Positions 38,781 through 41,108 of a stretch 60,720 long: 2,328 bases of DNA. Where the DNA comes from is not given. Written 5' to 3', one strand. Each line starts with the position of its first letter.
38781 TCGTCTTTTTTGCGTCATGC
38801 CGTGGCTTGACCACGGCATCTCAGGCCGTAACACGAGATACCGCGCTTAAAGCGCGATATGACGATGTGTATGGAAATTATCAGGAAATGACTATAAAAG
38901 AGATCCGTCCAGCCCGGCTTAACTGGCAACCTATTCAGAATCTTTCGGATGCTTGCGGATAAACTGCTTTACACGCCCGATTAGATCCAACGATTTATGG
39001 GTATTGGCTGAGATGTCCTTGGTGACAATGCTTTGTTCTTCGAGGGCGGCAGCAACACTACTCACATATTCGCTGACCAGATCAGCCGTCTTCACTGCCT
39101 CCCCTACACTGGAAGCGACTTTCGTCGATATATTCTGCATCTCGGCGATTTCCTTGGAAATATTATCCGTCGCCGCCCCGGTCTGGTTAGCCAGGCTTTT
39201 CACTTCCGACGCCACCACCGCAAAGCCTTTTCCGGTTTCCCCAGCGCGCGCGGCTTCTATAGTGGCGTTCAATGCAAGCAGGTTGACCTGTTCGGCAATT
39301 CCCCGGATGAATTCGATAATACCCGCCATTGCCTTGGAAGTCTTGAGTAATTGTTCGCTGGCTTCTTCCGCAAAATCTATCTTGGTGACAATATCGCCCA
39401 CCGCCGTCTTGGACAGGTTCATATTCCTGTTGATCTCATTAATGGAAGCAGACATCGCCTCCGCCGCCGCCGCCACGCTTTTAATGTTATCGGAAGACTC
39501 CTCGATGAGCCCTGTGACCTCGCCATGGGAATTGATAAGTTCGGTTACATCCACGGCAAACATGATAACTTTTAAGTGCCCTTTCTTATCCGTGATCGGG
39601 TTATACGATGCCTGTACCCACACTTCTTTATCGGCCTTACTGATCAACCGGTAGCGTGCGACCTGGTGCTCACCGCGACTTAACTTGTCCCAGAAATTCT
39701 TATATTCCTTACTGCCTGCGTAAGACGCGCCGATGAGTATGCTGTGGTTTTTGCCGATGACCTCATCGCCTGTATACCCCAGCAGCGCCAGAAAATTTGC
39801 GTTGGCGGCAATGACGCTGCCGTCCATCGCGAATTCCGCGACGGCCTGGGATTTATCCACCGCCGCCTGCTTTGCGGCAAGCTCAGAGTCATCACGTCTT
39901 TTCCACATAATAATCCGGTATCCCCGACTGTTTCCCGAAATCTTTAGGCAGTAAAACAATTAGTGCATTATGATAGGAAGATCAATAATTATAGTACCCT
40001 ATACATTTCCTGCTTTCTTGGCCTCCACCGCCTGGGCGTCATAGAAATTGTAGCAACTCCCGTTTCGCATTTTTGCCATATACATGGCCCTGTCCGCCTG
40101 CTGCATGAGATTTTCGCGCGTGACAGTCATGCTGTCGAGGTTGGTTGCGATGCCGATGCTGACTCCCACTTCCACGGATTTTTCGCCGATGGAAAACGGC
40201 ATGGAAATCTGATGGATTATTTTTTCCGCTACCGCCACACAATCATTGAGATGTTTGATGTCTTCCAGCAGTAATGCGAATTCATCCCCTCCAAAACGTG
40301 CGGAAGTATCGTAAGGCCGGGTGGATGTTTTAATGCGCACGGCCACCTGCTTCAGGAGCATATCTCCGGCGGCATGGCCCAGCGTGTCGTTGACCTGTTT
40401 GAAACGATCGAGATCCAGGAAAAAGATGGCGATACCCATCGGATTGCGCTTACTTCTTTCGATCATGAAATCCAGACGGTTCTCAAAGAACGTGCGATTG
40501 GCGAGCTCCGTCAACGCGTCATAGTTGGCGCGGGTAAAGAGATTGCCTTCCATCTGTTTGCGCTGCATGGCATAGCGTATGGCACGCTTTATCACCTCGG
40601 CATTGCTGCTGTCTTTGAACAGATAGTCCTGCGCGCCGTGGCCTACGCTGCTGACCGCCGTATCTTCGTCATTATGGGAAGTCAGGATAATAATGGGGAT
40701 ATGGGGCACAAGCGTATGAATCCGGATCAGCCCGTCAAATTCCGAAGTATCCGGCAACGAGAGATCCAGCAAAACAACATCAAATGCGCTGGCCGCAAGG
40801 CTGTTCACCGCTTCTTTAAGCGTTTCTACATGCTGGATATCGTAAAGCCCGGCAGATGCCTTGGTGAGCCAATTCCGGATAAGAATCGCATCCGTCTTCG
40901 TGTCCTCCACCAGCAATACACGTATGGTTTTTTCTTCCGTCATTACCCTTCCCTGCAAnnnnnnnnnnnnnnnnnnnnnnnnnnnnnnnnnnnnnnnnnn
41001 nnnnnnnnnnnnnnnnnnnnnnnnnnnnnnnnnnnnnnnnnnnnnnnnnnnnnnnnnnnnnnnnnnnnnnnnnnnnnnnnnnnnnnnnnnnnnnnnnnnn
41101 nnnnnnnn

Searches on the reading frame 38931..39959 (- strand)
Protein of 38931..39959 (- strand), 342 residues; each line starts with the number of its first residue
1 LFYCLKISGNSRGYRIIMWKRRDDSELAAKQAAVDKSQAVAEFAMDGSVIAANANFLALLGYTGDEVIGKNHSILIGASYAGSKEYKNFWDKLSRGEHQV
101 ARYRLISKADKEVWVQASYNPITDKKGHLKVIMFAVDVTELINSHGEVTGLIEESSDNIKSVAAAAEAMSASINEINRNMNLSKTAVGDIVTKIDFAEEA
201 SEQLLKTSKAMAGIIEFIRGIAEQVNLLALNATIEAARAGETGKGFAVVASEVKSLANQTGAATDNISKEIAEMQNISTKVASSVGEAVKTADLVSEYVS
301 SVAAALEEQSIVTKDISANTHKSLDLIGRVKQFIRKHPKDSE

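Call 25: search_protein_families(library=pfam, proteins=[window:38931-39959:-], max_evalue=0.001)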
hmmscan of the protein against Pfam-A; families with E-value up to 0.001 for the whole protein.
window:38931-39959:- (342 aa): 6 families
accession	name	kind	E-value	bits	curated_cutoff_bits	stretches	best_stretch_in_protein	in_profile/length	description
PF00015.26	MCPsignal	-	2e-28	99.8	34.6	1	193-317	17-141/172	Methyl-accepting chemotaxis protein (MCP) signalling domain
PF13426.13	PAS_9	-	8.1e-12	45.8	27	1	45-140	9-103/103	PAS domain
PF08447.18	PAS_3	-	2e-10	41.2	25.6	1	50-129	2-82/89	PAS fold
PF08448.16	PAS_4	-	6.9e-10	39.6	23.1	1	38-141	6-108/110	PAS fold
PF00989.32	PAS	-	1.2e-06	28.9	22.6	1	46-135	20-110/113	PAS fold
PF06419.17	COG6_N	-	0.00051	20.6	27.4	0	139-205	22-88/114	Conserved oligomeric complex COG6, N-terminal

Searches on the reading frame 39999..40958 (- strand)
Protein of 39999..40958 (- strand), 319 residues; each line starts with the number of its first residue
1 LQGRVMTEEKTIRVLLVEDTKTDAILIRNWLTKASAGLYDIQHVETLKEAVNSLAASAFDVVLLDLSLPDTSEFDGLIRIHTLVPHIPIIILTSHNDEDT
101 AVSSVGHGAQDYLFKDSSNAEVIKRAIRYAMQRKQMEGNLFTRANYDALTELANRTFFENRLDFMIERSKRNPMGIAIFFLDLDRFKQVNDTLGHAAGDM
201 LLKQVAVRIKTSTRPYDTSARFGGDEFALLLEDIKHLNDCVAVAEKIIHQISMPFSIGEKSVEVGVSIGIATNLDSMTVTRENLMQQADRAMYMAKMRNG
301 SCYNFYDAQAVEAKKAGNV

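Call 25: search_protein_families(library=pfam, proteins=[window:39999-40958:-], max_evalue=0.001)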
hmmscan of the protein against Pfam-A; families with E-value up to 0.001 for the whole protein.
window:39999-40958:- (319 aa): 2 families
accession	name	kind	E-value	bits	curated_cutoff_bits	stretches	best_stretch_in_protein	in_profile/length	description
PF00990.26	GGDEF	-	1.8e-43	148.5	23.8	1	144-299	1-158/161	Diguanylate cyclase, GGDEF domain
PF00072.30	Response_reg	-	7.6e-20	71.6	30.2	1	14-125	1-109/111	Response regulator receiver domain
